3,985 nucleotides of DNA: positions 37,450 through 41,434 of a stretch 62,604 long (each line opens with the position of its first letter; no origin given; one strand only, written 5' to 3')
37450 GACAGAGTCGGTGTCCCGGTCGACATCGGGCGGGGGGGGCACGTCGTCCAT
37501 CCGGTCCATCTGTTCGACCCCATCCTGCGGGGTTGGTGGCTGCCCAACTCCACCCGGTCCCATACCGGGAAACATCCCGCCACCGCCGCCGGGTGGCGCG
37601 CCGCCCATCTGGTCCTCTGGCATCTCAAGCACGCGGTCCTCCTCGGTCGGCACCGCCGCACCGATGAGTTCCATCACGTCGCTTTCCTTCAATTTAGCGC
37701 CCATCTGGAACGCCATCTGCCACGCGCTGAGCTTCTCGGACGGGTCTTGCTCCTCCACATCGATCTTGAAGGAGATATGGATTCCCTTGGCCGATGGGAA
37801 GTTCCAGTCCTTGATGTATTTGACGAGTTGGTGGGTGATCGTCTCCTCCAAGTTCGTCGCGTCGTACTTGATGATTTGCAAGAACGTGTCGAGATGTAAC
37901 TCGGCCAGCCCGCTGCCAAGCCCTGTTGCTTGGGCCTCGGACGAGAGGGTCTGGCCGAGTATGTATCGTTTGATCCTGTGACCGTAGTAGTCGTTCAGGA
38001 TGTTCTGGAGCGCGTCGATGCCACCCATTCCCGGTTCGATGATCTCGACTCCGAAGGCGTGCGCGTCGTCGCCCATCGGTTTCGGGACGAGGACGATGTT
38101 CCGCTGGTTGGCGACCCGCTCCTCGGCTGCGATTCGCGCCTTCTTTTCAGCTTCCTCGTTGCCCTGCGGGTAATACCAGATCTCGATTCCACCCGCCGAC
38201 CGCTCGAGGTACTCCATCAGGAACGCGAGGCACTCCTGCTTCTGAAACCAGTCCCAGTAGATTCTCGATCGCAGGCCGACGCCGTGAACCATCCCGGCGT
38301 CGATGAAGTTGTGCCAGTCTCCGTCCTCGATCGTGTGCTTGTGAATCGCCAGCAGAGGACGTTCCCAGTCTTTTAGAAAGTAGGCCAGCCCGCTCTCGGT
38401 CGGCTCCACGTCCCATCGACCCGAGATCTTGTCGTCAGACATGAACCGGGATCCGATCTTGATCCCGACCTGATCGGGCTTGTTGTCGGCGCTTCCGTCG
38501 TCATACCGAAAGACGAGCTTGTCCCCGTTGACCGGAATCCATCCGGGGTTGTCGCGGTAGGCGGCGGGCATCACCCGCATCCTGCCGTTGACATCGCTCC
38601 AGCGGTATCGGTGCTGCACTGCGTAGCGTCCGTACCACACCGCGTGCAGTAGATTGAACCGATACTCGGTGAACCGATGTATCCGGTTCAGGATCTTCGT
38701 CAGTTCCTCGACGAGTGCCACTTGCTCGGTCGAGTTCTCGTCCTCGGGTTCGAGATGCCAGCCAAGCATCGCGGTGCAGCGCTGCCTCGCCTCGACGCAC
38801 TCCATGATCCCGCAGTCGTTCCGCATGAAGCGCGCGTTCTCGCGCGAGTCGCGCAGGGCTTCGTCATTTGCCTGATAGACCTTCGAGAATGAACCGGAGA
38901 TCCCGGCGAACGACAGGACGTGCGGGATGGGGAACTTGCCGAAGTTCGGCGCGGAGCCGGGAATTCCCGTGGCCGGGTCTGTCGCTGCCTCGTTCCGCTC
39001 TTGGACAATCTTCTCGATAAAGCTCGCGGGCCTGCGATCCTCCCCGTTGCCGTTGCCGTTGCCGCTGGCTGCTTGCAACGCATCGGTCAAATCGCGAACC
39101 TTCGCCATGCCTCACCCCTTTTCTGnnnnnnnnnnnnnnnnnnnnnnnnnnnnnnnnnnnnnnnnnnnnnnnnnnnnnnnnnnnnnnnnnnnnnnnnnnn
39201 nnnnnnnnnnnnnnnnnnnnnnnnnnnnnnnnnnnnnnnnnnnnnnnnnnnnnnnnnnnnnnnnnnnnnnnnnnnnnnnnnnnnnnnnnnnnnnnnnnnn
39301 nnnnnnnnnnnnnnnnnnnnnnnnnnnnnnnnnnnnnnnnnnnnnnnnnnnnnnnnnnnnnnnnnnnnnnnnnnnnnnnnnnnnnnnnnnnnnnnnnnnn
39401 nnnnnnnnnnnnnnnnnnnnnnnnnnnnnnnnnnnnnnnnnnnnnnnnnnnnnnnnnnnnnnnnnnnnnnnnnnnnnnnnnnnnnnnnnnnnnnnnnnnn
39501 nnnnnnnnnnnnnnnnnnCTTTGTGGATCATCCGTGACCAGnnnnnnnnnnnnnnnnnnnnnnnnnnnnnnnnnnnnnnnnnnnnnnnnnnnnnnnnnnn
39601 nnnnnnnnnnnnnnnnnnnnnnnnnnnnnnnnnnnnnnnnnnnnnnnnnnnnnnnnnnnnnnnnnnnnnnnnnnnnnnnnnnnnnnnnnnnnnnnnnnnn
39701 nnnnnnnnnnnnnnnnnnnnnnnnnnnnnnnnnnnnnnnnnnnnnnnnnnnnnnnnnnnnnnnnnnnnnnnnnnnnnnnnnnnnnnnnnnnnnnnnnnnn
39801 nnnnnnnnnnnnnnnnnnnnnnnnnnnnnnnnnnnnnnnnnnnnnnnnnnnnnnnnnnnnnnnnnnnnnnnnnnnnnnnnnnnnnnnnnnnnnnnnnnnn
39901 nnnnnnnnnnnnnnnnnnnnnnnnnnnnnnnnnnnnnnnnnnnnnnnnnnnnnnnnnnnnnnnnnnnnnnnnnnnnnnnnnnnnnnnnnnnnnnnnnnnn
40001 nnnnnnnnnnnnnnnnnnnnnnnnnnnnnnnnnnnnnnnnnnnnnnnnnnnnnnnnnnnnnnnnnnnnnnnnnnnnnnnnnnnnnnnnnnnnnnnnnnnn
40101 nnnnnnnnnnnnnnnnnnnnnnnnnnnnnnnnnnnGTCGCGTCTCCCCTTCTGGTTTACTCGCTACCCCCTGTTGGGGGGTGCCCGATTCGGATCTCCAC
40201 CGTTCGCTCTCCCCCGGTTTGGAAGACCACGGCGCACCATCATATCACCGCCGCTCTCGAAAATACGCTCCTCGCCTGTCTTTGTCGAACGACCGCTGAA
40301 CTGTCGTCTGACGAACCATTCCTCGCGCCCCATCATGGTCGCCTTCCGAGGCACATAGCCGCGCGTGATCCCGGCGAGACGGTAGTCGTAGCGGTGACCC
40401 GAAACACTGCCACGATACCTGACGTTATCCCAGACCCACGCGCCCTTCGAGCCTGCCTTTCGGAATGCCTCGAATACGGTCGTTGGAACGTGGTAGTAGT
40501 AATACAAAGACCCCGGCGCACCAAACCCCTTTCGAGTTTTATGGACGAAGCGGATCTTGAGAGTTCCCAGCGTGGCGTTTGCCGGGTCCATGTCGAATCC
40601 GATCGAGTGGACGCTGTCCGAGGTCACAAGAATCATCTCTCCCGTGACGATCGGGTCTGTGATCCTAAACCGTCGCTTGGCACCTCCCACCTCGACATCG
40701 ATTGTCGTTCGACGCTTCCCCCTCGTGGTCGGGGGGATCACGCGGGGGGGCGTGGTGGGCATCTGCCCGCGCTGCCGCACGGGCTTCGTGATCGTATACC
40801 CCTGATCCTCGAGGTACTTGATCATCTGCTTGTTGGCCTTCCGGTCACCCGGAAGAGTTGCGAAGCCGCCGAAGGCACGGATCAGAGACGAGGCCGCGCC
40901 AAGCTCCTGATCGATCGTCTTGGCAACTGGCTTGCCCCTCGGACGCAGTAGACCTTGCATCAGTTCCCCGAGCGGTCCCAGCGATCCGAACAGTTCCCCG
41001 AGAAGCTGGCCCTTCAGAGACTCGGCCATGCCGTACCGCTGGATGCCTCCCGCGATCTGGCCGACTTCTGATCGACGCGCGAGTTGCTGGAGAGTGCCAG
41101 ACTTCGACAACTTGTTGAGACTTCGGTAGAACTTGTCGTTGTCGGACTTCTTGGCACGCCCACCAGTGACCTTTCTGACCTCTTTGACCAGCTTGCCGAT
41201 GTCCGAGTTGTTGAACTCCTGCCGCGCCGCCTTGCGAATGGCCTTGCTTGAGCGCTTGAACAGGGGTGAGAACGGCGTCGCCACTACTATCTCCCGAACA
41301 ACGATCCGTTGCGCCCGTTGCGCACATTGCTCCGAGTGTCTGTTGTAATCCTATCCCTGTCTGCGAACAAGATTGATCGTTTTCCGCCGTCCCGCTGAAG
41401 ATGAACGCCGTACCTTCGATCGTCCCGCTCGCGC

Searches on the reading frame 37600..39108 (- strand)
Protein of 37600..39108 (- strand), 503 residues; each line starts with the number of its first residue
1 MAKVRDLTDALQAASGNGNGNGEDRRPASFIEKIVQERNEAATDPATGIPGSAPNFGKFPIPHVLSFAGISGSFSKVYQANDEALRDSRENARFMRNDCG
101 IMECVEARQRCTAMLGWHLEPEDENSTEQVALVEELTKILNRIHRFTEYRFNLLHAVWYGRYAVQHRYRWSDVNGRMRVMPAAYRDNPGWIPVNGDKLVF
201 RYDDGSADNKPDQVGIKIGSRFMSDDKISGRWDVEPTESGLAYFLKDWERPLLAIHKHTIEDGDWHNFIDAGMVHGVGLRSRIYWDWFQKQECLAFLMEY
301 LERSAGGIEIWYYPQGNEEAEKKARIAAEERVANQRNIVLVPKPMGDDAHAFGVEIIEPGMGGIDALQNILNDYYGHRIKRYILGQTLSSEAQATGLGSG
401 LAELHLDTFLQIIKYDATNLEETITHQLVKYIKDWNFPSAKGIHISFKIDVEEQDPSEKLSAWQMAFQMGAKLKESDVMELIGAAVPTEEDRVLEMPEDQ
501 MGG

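Call 11: search_dna_similar(query=window:37600-39108:-, collection=phages, mode=protein, max_rows=25)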
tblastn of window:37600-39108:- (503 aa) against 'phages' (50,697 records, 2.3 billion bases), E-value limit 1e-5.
Records with a match: 10; places in all: 10; records where one place covers at least 80% of the query: 0.
Best place of each record, by identity: <60% 10.
By first word of the organism name: Stenotrophomonas 3; Rhodobacter 3; Rhizobium 2; Xanthomonas 1; EBPR 1.
By host as written in the record: Rhodobacter capsulatus SB1003 2; Rhizobium radiobacter P007 2; Stenotrophomonas maltophilia 2355 1; Stenotrophomonas maltophilia c31 1; Rhodobacter capsulatus YW1 1; Xanthomonas campestris XC114 1; Stenotrophomonas maltophilia 1; - 1.
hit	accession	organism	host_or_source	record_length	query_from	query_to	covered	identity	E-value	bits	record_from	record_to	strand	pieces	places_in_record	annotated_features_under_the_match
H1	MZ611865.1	Stenotrophomonas phage StM171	Stenotrophomonas maltophilia 2355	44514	70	453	76%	21.9%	1e-6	57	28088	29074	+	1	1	portal protein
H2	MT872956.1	Stenotrophomonas phage phiSHP3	Stenotrophomonas maltophilia c31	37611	275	483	42%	26.3%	1e-6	58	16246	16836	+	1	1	portal protein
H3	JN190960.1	Rhodobacter phage RcapMu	Rhodobacter capsulatus SB1003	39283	275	440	33%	28.9%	3e-11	72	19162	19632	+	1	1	putative portal protein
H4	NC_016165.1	Rhodobacter phage RcapMu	Rhodobacter capsulatus SB1003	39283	275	440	33%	28.9%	3e-11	72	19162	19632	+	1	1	portal protein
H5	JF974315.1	Rhizobium phage RR1-B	Rhizobium radiobacter P007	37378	275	440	33%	28.9%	2e-9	67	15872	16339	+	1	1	hypothetical protein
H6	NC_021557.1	Rhizobium phage RR1-B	Rhizobium radiobacter P007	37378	275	440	33%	28.9%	2e-9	67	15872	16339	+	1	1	portal protein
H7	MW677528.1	Rhodobacter phage RcWaterboi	Rhodobacter capsulatus YW1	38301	275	440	33%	28.3%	1e-10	71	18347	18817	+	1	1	34: portal protein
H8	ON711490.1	Xanthomonas phage HXX_Dennis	Xanthomonas campestris XC114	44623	275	453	36%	25.6%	1e-6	57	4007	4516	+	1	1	portal protein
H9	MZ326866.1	Stenotrophomonas phage Suso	Stenotrophomonas maltophilia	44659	275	453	36%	25.6%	1e-6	57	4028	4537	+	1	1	portal protein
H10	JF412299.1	EBPR siphovirus 4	-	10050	275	440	33%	25.9%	5e-8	62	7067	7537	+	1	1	gp15: hypothetical protein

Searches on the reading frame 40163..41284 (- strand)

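Call 18: search_protein_families(library=phrogs, proteins=[window:40163-41284:-], max_evalue=0.001)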
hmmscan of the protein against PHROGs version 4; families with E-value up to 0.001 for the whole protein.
window:40163-41284:- (373 aa): 1 family
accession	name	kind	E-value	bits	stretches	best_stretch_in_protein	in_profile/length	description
phrog_3292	-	unknown function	5.5e-06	26.8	1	191-291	86-170/436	-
